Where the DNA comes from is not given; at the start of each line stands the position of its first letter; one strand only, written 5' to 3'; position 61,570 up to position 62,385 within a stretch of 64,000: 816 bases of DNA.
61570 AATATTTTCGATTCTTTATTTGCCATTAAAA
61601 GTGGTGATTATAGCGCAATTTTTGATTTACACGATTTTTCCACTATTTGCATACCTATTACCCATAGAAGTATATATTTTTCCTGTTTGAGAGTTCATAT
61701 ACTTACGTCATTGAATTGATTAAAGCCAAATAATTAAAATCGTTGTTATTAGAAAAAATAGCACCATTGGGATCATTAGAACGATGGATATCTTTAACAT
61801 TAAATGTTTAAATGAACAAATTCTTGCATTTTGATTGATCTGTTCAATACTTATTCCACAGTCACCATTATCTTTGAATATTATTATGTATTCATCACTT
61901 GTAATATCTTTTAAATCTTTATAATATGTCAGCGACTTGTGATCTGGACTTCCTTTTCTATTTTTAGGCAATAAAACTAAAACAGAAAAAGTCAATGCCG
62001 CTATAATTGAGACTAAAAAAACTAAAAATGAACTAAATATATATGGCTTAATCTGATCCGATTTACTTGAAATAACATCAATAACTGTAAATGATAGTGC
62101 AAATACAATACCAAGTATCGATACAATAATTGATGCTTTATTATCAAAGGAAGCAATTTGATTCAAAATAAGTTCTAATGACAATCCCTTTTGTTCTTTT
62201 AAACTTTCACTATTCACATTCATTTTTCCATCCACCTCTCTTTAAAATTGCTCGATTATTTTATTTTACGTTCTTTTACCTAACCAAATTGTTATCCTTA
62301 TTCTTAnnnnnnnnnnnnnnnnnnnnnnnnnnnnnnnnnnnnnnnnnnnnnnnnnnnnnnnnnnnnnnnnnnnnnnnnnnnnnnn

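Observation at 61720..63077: Two-gene Pycsar-type anti-phage cassette (nucleotide cyclase plus TM effector)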

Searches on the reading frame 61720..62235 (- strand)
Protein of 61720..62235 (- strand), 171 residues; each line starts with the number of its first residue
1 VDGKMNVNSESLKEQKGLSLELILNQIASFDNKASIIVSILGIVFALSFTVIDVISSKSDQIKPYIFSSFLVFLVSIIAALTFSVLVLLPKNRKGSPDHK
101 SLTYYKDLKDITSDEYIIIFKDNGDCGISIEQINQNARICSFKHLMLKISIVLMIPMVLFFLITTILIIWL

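Call 3: search_protein_families(library=pfam, proteins=[window:61720-62235:-], max_evalue=1)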
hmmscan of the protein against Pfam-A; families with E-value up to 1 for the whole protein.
window:61720-62235:- (171 aa): 3 families
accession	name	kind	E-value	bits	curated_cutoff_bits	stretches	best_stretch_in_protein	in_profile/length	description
PF18967.5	PycTM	-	4.2e-08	34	27.2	1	66-154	9-104/107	Pycsar effector protein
PF20563.3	DUF6773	-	0.0036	17.6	27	1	29-88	82-141/163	Family of unknown function (DUF6773)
PF06210.16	DUF1003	-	0.13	12.9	27.4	1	42-101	10-67/103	Protein of unknown function (DUF1003)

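Call 4: search_protein_families(library=padloc, proteins=[window:61720-62235:-], max_evalue=1)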
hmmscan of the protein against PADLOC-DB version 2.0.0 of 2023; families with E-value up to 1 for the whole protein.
window:61720-62235:- (171 aa): 10 families
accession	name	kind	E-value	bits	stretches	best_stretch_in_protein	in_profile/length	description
PDLC02364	PycTM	-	5.8e-19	67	1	19-169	12-154/160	-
PDLC02363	PycTM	-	6.5e-18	63.1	1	19-168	12-153/154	-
PDLC02365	PycTM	-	1.8e-09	36.2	1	19-168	8-162/165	-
PDLC00711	Effector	-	3.8e-09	35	1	18-167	13-160/164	2TM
PDLC00700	Effector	-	8.8e-08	30.3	1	27-169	19-168/173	2TM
PDLC00685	Effector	-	1.3e-06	26.4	1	19-158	24-159/174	2TM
PDLC00692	Effector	-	2.8e-05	22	1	24-166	11-157/167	2TM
PDLC00678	Effector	-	9.3e-05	20.5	1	27-169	25-173/184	2TM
PDLC00691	Effector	-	0.00035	18.5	1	33-168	24-167/176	2TM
PDLC00668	Effector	-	0.056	11.3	1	66-167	63-176/184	2TM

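Call 5: search_protein_families(library=ncbifam, proteins=[window:61720-62235:-], max_evalue=1)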
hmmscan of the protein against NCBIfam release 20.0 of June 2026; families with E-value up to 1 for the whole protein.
window:61720-62235:- (171 aa): 1 family
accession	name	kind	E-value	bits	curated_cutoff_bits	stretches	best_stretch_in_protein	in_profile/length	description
TIGR04019.1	B_thiol_YtxJ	hypoth_equivalog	0.058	13.4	77.25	1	102-146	3-50/105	bacillithiol system redox-active protein YtxJ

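Call 37: find_homologous_proteins(query=window:61720-62223:-)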
Query window:61720-62223:- (167 aa): 30 proteins with E <= 0.001 among 175 candidates.
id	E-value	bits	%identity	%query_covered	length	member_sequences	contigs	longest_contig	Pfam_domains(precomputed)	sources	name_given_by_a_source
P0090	8.9e-87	307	91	99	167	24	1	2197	PF18967.6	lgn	-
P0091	8.5e-85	300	88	100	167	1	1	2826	PF18967.6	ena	-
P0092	1.8e-84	299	87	100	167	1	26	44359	PF18967.6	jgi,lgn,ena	jgi:hypothetical protein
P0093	2.6e-84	299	87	99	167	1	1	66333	PF18967.6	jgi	jgi:hypothetical protein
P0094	3.4e-84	299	91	94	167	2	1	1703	PF18967.6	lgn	-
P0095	7.6e-84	297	87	99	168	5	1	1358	PF18967.6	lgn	-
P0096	3.2e-83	295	90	99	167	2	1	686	PF18967.6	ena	-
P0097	6.8e-83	294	86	99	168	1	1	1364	PF18967.6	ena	-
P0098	1.1e-82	294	87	99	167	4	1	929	PF18967.6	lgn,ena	-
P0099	1.9e-82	293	89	94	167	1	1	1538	PF18967.6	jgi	-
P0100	6.6e-82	291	89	94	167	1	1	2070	PF18967.6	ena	-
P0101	2.8e-81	289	86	100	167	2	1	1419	PF18967.6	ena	-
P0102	5.2e-80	285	84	99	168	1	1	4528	PF18967.6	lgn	-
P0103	6.3e-76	272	90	89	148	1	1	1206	PF18967.6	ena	-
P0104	1.5e-72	261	76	98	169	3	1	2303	PF18967.6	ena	-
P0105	2.7e-71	257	75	100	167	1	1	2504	PF18967.6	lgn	-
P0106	2.7e-67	244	70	100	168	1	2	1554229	PF18967.6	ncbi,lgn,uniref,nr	ncbi:hypothetical protein BN85411380 [Alteracholeplasma palmae J233]|uniref:Pycsar effector protein 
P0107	2.7e-62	227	89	72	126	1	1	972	PF18967.6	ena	-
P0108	8.6e-58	213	63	98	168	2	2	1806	PF18967.6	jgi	jgi:uncharacterized membrane protein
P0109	1.3e-52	196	61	99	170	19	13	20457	PF18967.6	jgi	jgi:putative Ca2+/H+ antiporter (TMEM165/GDT1 family)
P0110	2.5e-49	185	60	95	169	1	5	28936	PF18967.6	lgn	-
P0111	7.7e-48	181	57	97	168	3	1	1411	PF18967.6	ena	-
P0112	1.2e-47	180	57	100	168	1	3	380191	PF18967.6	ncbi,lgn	ncbi:MAG: Pycsar system effector family protein [Acholeplasmataceae bacterium]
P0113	1.2e-41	160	54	92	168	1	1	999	PF18967.6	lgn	-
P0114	6.0e-41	158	58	89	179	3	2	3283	PF18967.6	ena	-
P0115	6.2e-39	152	60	75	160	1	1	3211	PF18967.6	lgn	-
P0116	9.9e-26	109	61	57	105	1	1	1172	PF18967.6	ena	-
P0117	7.1e-21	93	40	97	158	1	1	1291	PF18967.6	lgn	-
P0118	2.7e-15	75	37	96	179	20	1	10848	PF18967.6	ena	-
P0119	2.4e-14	72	37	96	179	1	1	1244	PF18967.6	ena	-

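Call 57: predict_structure(alignment_id=A2)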
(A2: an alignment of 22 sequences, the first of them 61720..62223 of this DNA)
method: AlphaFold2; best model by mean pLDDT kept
length: 167 residues; sequences in the alignment: 22
mean_pLDDT: 79.0   pTM: 0.63
mean pLDDT of the five models: 79.0, 77.1, 76.1, 75.2, 74.5
residues with pLDDT >= 90: 15; 70-90: 117; 50-70: 33; < 50: 2
segments of 3 or more residues with pLDDT < 50: none
pLDDT, mean of each block of 10 residues (from residue 1): 55 68 84 90 86 87 89 90 77 69 75 70 63 82 89 87 82
secondary structure, 60 per line:
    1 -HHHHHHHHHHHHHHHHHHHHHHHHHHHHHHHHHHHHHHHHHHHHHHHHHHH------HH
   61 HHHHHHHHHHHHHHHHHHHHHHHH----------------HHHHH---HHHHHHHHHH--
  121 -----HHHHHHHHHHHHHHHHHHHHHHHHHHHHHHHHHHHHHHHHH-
elements in order: H2-52 H59-84 H101-105 H109-118 H126-166

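Call 59: search_solved_structures(query=A2, max_evalue=10, show_alignments=2)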
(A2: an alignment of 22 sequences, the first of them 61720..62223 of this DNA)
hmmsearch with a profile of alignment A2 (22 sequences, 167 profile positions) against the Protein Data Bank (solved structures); distinct sequences matched with E-value up to 10: 3.
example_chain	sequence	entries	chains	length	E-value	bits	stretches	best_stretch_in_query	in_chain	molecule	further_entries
2m0q_A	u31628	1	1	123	0.04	17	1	50-124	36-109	Potassium voltage-gated channel subfamily E member 2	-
8zgs_C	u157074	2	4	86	0.53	13.3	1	63-118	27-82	High affinity immunoglobulin epsilon receptor subunit gamma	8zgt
8y81_C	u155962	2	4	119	0.69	13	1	64-119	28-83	High affinity immunoglobulin epsilon receptor subunit gamma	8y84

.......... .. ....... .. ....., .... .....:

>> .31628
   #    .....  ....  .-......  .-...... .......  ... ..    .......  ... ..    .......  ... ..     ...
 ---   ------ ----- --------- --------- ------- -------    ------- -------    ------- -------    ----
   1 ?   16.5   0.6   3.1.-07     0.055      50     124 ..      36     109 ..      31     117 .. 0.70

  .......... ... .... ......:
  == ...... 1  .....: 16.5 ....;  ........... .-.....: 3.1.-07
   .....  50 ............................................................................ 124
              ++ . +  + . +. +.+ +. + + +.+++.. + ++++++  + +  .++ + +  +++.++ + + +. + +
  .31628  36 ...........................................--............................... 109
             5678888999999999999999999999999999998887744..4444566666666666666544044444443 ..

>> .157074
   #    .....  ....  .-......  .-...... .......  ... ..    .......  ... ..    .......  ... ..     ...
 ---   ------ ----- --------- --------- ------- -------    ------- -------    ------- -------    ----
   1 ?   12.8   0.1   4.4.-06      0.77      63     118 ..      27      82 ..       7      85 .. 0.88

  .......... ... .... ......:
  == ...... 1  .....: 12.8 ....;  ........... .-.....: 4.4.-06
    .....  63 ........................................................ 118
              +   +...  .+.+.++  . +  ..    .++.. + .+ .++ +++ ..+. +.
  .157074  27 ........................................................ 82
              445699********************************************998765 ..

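Call 61: fold_search(model_id=the predicted structure, library=pdb)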
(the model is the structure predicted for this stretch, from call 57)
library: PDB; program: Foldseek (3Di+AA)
matches with E <= 10: 390; with E <= 0.001: 0
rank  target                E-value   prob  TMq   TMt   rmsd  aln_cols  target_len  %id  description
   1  7pi6_A                4.7e-01  0.72  0.45  0.36  10.3       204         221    8  Trypanosoma brucei ISG65 bound to human complement C3d (released 2022-07-27)
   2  9s9k_B                4.7e-01  0.33  0.30  0.30  15.4       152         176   14  S. islandicus CdvB (semi open) (released 2026-01-28)
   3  9lh5_A                5.6e-01  0.41  0.38  0.19  14.3       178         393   16  human alpha 7 nicotinic acetylcholine receptor in complex with L-nicotine (open state) (released 2025-09-10)
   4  9cpc_3R               6.6e-01  0.21  0.30  0.22  14.9       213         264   11  Atomic model of porcine brain ventricles cilia doublet microtubule (48-nm periodicity) (released 2024-10-23)
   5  8iyj_S0               7.3e-01  0.54  0.44  0.26  15.4       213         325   10  Cryo-EM structure of the 48-nm repeat doublet microtubule from mouse sperm (released 2023-07-05)
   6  9s9k_A                7.3e-01  0.25  0.29  0.28  15.6       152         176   14  S. islandicus CdvB (semi open) (released 2026-01-28)
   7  1i4t_B                7.3e-01  0.15  0.28  0.27  12.9       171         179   12  CRYSTAL STRUCTURE ANALYSIS OF RAC1-GMPPNP IN COMPLEX WITH ARFAPTIN (released 2001-05-16)
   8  7uw9_c                7.3e-01  0.13  0.22  0.22  19.7       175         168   11  Citrus V-ATPase State 1, H in contact with subunit a (released 2022-07-06)
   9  8iyj_S5               8.2e-01  0.33  0.37  0.24  15.9       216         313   10  Cryo-EM structure of the 48-nm repeat doublet microtubule from mouse sperm (released 2023-07-05)
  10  9cf8_0                8.2e-01  0.16  0.27  0.23  15.8       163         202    9  Cryo-EM structure of human kidney V-ATPase state 1 (released 2025-08-06)
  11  9bra_b                8.2e-01  0.14  0.27  0.24  15.8       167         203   10  Intact V-ATPase State 2 and synaptophysin complex in mouse brain isolated synaptic vesicles (released 2024-06-19)
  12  1i4d_B                8.6e-01  0.28  0.35  0.32  13.2       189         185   10  CRYSTAL STRUCTURE ANALYSIS OF RAC1-GDP COMPLEXED WITH ARFAPTIN (P21) (released 2001-05-16)
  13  1i4l_A                9.1e-01  0.35  0.41  0.37  13.2       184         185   11  CRYSTAL STRUCTURE ANALYSIS OF RAC1-GDP IN COMPLEX WITH ARFAPTIN (P41) (released 2001-05-16)
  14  8to0_Gj               9.1e-01  0.21  0.35  0.31  15.1       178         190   12  48-nm repeating structure of doublets from mouse sperm flagella (released 2023-11-01)
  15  8iyj_U4               9.1e-01  0.20  0.31  0.26  12.8       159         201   10  Cryo-EM structure of the 48-nm repeat doublet microtubule from mouse sperm (released 2023-07-05)
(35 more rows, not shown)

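Call 69: search_protein_families(library=phrogs, proteins=[window:61720-62223:-], max_evalue=0.01)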
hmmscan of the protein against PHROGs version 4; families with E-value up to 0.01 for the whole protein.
window:61720-62223:- (167 aa): 1 family
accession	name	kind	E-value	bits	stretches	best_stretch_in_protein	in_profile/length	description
phrog_5951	-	unknown function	3.7e-06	28.2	1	22-159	18-164/172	-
